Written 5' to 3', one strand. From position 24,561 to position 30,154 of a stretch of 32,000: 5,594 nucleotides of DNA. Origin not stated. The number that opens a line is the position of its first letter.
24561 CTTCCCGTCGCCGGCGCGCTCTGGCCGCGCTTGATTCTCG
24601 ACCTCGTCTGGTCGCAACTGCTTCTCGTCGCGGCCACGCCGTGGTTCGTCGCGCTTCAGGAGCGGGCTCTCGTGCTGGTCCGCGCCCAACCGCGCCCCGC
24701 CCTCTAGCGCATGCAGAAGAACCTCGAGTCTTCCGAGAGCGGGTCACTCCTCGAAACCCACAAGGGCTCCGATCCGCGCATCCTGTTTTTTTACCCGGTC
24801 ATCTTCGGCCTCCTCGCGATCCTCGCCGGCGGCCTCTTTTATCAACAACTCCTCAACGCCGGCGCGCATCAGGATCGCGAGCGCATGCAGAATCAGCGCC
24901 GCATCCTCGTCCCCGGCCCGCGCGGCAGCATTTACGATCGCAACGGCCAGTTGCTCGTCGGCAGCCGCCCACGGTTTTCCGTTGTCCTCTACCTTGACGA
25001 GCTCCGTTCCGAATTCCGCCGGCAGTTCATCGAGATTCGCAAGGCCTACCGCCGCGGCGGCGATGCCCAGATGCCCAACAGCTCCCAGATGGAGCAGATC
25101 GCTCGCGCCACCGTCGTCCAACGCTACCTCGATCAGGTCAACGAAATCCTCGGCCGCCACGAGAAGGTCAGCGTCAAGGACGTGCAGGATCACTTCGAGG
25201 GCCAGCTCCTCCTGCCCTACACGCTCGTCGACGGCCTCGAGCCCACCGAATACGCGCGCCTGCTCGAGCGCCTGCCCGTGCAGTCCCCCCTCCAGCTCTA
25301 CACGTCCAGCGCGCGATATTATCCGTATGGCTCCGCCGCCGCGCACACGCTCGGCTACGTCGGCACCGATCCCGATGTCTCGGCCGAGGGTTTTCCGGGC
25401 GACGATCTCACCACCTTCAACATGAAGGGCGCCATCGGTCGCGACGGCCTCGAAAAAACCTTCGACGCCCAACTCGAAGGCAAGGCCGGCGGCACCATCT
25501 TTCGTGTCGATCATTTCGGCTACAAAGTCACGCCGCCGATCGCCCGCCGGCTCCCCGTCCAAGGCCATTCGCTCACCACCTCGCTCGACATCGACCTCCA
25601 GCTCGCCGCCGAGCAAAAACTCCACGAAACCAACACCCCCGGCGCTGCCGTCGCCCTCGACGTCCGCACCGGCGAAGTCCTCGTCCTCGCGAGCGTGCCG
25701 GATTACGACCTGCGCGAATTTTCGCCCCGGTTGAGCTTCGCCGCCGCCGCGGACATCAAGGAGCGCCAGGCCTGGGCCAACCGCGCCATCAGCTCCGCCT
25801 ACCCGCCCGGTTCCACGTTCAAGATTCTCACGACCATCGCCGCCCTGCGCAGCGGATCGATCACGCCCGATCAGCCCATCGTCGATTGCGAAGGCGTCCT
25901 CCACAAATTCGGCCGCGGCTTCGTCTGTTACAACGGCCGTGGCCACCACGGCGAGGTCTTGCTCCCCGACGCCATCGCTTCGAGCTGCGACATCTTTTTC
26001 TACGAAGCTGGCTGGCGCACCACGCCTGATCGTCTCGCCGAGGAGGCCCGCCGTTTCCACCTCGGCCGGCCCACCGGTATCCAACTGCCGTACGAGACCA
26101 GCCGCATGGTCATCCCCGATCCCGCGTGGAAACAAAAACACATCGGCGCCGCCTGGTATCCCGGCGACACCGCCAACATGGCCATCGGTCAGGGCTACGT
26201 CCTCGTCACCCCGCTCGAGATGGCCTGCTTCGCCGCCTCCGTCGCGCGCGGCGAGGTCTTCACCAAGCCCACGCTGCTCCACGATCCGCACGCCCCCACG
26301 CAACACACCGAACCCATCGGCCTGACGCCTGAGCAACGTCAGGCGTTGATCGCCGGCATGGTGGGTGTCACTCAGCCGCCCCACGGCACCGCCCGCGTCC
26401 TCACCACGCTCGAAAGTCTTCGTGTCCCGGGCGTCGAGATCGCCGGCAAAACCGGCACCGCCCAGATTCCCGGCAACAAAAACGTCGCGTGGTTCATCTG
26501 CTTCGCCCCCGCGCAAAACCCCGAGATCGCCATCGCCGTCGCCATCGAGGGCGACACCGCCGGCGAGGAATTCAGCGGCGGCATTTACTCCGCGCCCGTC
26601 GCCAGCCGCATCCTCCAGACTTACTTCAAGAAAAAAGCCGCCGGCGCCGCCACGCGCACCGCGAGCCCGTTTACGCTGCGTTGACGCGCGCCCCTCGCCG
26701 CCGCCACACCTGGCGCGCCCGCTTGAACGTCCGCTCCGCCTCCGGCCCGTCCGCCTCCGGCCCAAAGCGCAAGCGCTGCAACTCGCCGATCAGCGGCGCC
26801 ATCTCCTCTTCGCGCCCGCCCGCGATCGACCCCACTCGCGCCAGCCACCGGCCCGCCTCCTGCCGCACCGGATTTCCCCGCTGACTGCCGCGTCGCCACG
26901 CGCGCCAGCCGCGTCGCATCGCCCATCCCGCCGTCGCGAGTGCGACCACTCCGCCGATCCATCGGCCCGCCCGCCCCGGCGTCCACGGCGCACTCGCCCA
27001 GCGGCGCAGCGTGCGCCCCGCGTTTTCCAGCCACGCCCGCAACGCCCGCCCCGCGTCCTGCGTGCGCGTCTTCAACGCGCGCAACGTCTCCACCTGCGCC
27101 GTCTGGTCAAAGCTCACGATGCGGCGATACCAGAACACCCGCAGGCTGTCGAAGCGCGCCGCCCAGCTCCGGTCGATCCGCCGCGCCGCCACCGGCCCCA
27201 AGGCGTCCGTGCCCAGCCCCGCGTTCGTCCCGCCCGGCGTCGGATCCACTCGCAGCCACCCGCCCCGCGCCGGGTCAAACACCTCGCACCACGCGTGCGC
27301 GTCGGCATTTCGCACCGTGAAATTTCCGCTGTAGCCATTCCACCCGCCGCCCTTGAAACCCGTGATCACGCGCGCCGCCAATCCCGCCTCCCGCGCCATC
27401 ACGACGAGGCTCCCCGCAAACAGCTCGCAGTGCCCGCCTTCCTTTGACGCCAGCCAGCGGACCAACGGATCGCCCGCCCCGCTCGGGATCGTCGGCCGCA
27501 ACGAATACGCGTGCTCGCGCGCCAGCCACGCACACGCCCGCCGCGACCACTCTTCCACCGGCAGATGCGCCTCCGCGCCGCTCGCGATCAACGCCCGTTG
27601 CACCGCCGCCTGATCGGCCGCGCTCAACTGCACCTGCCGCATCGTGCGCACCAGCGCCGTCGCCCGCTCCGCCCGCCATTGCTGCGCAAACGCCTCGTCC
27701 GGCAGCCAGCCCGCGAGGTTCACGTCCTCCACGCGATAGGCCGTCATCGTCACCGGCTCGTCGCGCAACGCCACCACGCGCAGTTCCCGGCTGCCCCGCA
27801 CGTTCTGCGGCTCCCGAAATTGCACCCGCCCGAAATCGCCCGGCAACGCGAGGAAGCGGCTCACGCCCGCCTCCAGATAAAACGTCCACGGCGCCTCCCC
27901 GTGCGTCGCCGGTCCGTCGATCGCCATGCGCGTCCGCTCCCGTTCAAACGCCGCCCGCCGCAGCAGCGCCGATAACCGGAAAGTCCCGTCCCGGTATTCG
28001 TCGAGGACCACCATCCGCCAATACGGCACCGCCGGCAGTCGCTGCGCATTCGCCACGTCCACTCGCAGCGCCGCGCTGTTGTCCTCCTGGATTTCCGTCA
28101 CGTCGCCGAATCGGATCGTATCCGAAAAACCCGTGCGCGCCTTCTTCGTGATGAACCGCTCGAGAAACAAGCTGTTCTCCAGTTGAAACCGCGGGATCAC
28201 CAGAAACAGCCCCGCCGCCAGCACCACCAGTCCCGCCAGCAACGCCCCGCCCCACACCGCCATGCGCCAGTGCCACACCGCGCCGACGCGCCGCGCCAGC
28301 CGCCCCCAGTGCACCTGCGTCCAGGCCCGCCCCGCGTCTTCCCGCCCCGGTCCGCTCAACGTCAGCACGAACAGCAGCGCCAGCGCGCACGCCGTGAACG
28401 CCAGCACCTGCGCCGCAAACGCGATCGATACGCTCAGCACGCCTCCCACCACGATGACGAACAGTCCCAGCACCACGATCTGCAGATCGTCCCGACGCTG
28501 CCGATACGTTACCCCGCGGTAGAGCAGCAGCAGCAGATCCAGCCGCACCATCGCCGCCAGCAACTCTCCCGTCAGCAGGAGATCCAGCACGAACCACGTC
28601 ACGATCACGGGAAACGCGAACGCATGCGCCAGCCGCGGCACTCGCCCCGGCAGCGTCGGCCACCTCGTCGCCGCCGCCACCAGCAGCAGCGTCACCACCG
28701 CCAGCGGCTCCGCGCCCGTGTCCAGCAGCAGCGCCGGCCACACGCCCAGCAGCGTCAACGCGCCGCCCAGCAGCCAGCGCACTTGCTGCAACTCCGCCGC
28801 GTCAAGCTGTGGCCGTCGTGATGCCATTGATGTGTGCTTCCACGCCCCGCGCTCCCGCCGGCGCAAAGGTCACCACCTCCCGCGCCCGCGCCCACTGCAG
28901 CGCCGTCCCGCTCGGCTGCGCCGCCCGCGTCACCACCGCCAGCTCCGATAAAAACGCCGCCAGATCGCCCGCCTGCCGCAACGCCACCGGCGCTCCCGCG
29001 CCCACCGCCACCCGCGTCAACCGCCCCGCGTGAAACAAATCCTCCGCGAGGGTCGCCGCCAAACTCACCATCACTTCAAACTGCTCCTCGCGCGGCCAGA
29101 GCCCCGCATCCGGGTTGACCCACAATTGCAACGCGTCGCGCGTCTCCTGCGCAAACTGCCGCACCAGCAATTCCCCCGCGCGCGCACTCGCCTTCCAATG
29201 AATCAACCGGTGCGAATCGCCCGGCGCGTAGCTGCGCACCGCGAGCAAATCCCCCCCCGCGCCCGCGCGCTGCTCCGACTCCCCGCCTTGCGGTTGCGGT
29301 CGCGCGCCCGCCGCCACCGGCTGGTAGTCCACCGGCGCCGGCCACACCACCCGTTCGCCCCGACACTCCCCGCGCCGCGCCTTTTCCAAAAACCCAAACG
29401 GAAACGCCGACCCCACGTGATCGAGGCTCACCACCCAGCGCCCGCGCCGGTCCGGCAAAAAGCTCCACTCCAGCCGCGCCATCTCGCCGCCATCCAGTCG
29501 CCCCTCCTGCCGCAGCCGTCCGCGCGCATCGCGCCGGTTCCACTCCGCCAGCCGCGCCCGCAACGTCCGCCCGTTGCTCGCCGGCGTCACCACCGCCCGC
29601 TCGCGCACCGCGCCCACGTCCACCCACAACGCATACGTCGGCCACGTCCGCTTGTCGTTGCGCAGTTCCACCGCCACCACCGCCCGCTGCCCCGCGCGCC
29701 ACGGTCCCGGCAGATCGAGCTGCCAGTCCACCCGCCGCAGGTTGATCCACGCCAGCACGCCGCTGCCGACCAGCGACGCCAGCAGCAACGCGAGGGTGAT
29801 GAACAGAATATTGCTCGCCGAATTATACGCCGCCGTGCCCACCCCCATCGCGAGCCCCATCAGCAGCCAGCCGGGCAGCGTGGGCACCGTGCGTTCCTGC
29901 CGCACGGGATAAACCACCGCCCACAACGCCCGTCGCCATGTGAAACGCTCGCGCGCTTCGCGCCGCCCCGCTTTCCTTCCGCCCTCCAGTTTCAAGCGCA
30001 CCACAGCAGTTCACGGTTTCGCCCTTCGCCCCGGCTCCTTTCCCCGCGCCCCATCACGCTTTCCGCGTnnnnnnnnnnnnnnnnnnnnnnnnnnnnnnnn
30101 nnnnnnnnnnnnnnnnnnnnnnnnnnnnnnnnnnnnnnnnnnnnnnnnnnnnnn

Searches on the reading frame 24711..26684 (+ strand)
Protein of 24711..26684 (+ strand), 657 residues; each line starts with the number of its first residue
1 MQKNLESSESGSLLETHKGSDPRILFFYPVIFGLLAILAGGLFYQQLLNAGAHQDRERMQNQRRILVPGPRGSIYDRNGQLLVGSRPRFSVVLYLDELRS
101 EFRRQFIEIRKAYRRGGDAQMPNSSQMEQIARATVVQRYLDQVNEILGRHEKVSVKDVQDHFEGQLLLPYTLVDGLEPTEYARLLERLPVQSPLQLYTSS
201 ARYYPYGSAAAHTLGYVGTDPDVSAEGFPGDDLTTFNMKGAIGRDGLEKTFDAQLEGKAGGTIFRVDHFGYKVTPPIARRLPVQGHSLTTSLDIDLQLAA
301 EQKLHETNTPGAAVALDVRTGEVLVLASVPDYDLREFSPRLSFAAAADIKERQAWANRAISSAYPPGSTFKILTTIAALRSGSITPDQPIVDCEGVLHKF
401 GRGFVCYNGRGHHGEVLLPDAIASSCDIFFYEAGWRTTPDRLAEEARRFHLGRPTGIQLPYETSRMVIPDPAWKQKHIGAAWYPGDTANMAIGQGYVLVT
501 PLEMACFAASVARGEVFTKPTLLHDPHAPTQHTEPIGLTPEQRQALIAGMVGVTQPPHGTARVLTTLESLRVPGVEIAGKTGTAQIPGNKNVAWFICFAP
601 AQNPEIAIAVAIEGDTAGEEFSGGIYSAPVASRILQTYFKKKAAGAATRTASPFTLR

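Call 21: search_protein_families(library=pfam, proteins=[window:24711-26684:+], max_evalue=0.001)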
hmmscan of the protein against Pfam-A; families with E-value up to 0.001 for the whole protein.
window:24711-26684:+ (657 aa): 2 families
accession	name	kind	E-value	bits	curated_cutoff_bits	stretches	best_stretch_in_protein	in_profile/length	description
PF00905.27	Transpeptidase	-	6.8e-54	183.5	22.1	1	311-636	1-299/299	Penicillin binding protein transpeptidase domain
PF03717.20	PBP_dimer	-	4.3e-26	92.9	24.4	1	68-271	3-174/180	Penicillin-binding Protein dimerisation domain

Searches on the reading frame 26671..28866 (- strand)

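Call 59: search_protein_families(library=pfam, proteins=[window:26671-28866:-], max_evalue=0.001)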
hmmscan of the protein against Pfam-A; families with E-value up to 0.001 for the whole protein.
window:26671-28866:- (731 aa): 2 families
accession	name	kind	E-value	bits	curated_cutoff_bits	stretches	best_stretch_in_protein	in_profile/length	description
PF11992.13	TgpA_N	-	2.4e-28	99.5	30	1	36-379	7-324/333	TgpA N-terminal domain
PF01841.26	Transglut_core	-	8.4e-17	61.9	23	1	439-542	16-108/108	Transglutaminase-like superfamily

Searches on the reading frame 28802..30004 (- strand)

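Call 59: search_protein_families(library=pfam, proteins=[window:28802-30004:-], max_evalue=0.001)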
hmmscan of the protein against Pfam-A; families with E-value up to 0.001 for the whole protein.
window:28802-30004:- (400 aa): 1 family
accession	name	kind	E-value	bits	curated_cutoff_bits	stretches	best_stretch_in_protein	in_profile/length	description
PF01882.25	DUF58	-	2.2e-09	37.3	23.4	1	256-374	2-123/216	Protein of unknown function DUF58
